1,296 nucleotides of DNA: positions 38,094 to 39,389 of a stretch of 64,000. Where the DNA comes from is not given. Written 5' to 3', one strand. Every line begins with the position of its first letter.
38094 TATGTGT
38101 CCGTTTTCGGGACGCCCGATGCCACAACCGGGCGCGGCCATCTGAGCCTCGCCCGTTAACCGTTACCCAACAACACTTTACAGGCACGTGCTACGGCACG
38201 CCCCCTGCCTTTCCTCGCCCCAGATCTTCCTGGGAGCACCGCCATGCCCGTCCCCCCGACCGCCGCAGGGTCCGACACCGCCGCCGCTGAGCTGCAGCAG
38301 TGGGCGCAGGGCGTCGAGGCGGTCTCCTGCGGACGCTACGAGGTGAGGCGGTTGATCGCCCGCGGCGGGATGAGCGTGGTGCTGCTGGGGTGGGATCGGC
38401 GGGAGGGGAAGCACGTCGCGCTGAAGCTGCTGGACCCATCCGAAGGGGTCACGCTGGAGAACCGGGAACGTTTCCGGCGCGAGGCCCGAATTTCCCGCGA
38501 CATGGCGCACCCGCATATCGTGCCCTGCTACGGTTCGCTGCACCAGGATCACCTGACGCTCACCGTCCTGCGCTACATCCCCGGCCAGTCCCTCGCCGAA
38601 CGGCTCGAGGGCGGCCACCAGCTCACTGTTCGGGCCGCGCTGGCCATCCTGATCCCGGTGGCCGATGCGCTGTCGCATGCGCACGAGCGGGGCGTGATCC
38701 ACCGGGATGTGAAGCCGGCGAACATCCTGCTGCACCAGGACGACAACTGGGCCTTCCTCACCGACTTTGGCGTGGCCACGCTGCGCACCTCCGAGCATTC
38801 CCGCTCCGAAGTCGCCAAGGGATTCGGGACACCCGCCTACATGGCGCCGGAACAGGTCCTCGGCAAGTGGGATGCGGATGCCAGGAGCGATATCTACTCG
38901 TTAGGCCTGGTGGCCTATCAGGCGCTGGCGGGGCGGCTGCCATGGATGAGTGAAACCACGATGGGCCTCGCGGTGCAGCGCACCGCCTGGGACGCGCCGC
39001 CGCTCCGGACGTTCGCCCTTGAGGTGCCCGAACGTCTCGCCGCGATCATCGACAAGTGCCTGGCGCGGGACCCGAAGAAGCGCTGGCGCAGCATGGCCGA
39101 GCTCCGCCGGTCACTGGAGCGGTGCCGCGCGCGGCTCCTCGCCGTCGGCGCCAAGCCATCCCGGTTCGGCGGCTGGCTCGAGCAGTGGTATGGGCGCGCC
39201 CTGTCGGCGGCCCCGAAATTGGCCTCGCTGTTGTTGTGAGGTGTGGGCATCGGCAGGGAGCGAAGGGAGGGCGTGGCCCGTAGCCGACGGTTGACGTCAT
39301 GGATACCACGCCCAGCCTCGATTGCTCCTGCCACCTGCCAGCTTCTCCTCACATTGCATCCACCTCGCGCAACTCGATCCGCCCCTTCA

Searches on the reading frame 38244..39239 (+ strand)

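Call 6: search_protein_families(library=pfam, proteins=[window:38244-39239:+])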
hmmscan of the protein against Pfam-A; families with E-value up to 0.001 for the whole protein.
window:38244-39239:+ (331 aa): 6 families
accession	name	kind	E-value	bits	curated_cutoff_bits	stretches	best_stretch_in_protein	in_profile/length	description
PF00069.31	Pkinase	-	1.3e-46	159.6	31.7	1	32-283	1-254/263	Protein kinase domain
PF07714.23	PK_Tyr_Ser-Thr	-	7e-29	101.3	23.1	1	36-288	5-255/258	Protein tyrosine and serine/threonine kinase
PF06293.20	Kdo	-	1.7e-05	24.8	21.3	1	115-183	103-174/207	Lipopolysaccharide kinase (Kdo/WaaP) family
PF01636.29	APH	-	2.6e-05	24.5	23.2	0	100-179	119-198/239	Phosphotransferase enzyme family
PF14531.12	Kinase-like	-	5.2e-05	23.1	25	1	127-280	144-289/289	Kinase-like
PF17667.7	Pkinase_fungal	-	0.0001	21.6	24.1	1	130-215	286-374/387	Fungal protein kinase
